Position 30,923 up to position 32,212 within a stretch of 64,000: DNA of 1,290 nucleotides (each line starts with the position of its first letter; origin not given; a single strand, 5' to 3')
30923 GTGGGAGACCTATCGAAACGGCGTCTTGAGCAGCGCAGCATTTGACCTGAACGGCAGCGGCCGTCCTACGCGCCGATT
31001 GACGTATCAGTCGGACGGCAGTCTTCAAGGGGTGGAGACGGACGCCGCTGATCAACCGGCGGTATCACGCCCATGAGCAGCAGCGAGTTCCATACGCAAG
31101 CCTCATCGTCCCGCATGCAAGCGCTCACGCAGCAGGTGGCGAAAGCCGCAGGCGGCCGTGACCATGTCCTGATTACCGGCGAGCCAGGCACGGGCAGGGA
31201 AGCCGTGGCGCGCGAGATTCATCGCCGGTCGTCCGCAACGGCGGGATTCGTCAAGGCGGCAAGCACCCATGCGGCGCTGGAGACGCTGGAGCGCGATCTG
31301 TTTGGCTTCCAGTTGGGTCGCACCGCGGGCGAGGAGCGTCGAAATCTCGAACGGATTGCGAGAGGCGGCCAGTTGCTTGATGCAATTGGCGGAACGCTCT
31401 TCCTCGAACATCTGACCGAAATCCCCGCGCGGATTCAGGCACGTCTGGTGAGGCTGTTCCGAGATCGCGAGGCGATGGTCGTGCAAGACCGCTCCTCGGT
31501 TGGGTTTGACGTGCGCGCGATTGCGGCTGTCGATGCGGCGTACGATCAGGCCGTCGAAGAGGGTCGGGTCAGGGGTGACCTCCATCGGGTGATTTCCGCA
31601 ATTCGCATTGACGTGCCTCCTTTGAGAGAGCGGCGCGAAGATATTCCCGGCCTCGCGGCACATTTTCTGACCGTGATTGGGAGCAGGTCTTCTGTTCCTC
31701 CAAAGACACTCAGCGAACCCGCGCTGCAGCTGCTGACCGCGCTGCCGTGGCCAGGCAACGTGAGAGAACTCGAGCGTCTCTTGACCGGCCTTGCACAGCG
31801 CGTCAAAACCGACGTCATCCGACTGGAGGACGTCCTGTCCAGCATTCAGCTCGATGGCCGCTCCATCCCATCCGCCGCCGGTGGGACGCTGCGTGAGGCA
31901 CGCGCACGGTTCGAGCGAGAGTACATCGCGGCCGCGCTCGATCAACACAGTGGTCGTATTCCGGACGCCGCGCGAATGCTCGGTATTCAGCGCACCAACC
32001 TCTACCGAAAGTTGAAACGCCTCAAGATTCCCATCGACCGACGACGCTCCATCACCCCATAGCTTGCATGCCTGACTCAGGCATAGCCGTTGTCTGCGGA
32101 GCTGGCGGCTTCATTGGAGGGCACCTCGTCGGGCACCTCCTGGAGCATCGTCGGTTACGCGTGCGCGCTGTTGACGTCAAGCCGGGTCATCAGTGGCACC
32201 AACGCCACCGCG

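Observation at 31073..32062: Enhancer-binding-protein homologue with every catalytic/sigma54-contact motif degenerated and no sensor domain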

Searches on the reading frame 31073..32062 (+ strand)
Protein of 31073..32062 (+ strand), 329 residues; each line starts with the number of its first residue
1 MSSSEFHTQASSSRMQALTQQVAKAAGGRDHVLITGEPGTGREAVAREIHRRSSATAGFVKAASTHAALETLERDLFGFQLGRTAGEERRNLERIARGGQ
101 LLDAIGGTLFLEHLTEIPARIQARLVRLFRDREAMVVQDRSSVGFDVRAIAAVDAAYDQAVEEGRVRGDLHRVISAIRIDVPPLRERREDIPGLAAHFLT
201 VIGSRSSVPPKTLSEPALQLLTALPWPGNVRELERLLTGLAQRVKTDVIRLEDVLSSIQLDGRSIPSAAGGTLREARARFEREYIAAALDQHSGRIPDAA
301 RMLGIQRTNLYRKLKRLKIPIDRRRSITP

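Call 5: search_protein_families(library=pfam, proteins=[window:31073-32062:+], max_evalue=0.01)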
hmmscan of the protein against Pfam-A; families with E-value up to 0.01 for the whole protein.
window:31073-32062:+ (329 aa): 8 families
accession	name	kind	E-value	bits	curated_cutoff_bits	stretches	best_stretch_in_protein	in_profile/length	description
PF00158.32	Sigma54_activat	-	3.7e-28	98.7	20.2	1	11-179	4-167/168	Sigma-54 interaction domain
PF25601.1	AAA_lid_14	-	9.7e-19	67.4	27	1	185-259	1-75/87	AAA+ ATPase lid domain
PF14532.12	Sigma54_activ_2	-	2.2e-14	54.3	25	1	11-184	3-138/138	Sigma-54 interaction domain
PF02954.25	HTH_8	-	7.7e-14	51.6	22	1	277-317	2-42/42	Bacterial regulatory protein, Fis family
PF07728.20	AAA_5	-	1.2e-05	25.8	22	1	31-150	1-118/139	AAA domain (dynein-related subfamily)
PF13191.12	AAA_16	-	1.7e-05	25.8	32.6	1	15-129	9-128/167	AAA ATPase domain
PF18024.7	HTH_50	-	0.00016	21.7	27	1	271-319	2-49/50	Helix-turn-helix domain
PF01078.27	Mg_chelatase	-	0.00079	19.3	20.3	0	22-50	15-43/207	Magnesium chelatase, subunit ChlI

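Call 6: search_protein_families(library=ncbifam, proteins=[window:31073-32062:+], max_evalue=0.01)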
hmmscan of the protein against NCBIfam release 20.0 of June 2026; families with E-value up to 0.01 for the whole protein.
window:31073-32062:+ (329 aa): 26 families (the best 25 are shown)
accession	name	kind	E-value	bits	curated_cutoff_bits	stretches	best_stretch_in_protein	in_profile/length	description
NF051870.1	NAssimRespRegNtrX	equivalog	1.1e-56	192.6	600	1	9-318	142-451/452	nitrogen assimilation response regulator NtrX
TIGR01818.1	ntrC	equivalog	1.2e-55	189.1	558.6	2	12-260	140-383/463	nitrogen regulation protein NR(I)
NF003451.0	PRK05022.1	equivalog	6.8e-53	180.1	476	1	10-319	194-510/512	nitric oxide reductase transcriptional regulator NorR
NF041552.1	TF_PrdR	equivalog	3.7e-51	174.1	795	1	13-316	274-575/577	sigma-54 dependent transcriptional regulator PrdR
NF008469.0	PRK11361.1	equivalog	1.4e-50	172.4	714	1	9-319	146-456/461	acetoacetate metabolism transcriptional regulator AtoC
TIGR02915.1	PEP_resp_reg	equivalog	1.6e-50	172.3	502.6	1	10-319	143-444/445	PEP-CTERM-box response regulator transcription factor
NF007689.0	PRK10365.1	equivalog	8.9e-49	166.5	760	1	2-316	135-441/441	sigma-54-dependent response regulator transcription factor ZraR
NF041906.1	V4R_TF_MobR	exception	2e-48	165.2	999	1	6-316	232-543/544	phenol degradation transcriptional regulator MobR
TIGR02329.1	propionate_PrpR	equivalog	4.8e-48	164.1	499.2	1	11-315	217-525/526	propionate catabolism operon regulatory protein PrpR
NF011953.0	PRK15424.1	equivalog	5.7e-48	163.8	703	1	10-316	223-533/538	propionate catabolism operon regulatory protein PrpR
NF008176.1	PRK10923.1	equivalog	2e-47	161.8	620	2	14-241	146-368/469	nitrogen regulation protein NR(I)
TIGR01817.1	nifA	equivalog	3.3e-47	161.5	528.85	1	11-254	201-438/534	nif-specific transcriptional activator NifA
NF050807.1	TransRegFlbDCaul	equivalog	2.4e-43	148.7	750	1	14-316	129-437/454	sigma-54-dependent transcriptional regulator FlbD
NF011695.0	PRK15115.1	equivalog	1.6e-42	145.9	763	1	12-318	141-437/445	two-component system response regulator GlrR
NF008485.2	PRK11388.1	equivalog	8.8e-42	143.2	551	1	9-321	335-639/643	dihydroxyacetone kinase operon transcriptional regulator DhaR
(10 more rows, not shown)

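Call 7: search_solved_structures(query=window:31073-32062:+, show_alignments=4, max_evalue=1e-10)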
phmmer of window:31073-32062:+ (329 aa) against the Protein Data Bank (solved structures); distinct sequences matched with E-value up to 1e-10: 35.
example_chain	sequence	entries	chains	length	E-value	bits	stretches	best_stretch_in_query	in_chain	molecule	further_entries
1ojl_A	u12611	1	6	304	2.9e-43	151.6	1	7-316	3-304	TRANSCRIPTIONAL REGULATORY PROTEIN ZRAR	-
9qq6_C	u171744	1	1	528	4e-39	138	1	14-319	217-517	Nif-specific regulatory protein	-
5m7n_A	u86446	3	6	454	1e-38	136.7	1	10-317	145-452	Nitrogen assimilation regulatory protein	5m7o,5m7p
6iy8_A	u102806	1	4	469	4.2e-34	121.5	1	13-237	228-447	Positive regulator CapR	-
4l4u_A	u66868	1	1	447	1e-33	120.3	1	11-317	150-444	Transcriptional regulator (NtrC family)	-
1ny6_A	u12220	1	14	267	6.5e-33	117.7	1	11-237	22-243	transcriptional regulator (NtrC family)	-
4ly6_A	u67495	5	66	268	6.6e-33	117.6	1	11-237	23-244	Transcriptional regulator (NtrC family)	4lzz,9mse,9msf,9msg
3m0e_A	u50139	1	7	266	1.2e-32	116.8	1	11-237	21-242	Transcriptional regulator (NtrC family)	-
1ny5_A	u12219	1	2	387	1.9e-32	116.1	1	11-237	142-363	transcriptional regulator (NtrC family)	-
5exx_A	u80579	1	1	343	2.3e-31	112.6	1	12-242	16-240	Transcriptional regulator FleQ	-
8p53_C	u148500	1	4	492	3.8e-31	111.9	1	12-242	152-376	Transcriptional regulator FleQ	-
3dzd_A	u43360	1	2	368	7.4e-30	107.6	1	18-238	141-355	Transcriptional regulator (NtrC family)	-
6jdi_A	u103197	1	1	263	9e-29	104.1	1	12-242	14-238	Nitrogen assimilation regulatory protein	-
7ejw_C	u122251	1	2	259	1.7e-28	103.2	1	12-242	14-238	Transcriptional regulator FleQ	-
6j7e_A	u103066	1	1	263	1.7e-28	103.1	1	12-242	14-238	Nitrogen assimilation regulatory protein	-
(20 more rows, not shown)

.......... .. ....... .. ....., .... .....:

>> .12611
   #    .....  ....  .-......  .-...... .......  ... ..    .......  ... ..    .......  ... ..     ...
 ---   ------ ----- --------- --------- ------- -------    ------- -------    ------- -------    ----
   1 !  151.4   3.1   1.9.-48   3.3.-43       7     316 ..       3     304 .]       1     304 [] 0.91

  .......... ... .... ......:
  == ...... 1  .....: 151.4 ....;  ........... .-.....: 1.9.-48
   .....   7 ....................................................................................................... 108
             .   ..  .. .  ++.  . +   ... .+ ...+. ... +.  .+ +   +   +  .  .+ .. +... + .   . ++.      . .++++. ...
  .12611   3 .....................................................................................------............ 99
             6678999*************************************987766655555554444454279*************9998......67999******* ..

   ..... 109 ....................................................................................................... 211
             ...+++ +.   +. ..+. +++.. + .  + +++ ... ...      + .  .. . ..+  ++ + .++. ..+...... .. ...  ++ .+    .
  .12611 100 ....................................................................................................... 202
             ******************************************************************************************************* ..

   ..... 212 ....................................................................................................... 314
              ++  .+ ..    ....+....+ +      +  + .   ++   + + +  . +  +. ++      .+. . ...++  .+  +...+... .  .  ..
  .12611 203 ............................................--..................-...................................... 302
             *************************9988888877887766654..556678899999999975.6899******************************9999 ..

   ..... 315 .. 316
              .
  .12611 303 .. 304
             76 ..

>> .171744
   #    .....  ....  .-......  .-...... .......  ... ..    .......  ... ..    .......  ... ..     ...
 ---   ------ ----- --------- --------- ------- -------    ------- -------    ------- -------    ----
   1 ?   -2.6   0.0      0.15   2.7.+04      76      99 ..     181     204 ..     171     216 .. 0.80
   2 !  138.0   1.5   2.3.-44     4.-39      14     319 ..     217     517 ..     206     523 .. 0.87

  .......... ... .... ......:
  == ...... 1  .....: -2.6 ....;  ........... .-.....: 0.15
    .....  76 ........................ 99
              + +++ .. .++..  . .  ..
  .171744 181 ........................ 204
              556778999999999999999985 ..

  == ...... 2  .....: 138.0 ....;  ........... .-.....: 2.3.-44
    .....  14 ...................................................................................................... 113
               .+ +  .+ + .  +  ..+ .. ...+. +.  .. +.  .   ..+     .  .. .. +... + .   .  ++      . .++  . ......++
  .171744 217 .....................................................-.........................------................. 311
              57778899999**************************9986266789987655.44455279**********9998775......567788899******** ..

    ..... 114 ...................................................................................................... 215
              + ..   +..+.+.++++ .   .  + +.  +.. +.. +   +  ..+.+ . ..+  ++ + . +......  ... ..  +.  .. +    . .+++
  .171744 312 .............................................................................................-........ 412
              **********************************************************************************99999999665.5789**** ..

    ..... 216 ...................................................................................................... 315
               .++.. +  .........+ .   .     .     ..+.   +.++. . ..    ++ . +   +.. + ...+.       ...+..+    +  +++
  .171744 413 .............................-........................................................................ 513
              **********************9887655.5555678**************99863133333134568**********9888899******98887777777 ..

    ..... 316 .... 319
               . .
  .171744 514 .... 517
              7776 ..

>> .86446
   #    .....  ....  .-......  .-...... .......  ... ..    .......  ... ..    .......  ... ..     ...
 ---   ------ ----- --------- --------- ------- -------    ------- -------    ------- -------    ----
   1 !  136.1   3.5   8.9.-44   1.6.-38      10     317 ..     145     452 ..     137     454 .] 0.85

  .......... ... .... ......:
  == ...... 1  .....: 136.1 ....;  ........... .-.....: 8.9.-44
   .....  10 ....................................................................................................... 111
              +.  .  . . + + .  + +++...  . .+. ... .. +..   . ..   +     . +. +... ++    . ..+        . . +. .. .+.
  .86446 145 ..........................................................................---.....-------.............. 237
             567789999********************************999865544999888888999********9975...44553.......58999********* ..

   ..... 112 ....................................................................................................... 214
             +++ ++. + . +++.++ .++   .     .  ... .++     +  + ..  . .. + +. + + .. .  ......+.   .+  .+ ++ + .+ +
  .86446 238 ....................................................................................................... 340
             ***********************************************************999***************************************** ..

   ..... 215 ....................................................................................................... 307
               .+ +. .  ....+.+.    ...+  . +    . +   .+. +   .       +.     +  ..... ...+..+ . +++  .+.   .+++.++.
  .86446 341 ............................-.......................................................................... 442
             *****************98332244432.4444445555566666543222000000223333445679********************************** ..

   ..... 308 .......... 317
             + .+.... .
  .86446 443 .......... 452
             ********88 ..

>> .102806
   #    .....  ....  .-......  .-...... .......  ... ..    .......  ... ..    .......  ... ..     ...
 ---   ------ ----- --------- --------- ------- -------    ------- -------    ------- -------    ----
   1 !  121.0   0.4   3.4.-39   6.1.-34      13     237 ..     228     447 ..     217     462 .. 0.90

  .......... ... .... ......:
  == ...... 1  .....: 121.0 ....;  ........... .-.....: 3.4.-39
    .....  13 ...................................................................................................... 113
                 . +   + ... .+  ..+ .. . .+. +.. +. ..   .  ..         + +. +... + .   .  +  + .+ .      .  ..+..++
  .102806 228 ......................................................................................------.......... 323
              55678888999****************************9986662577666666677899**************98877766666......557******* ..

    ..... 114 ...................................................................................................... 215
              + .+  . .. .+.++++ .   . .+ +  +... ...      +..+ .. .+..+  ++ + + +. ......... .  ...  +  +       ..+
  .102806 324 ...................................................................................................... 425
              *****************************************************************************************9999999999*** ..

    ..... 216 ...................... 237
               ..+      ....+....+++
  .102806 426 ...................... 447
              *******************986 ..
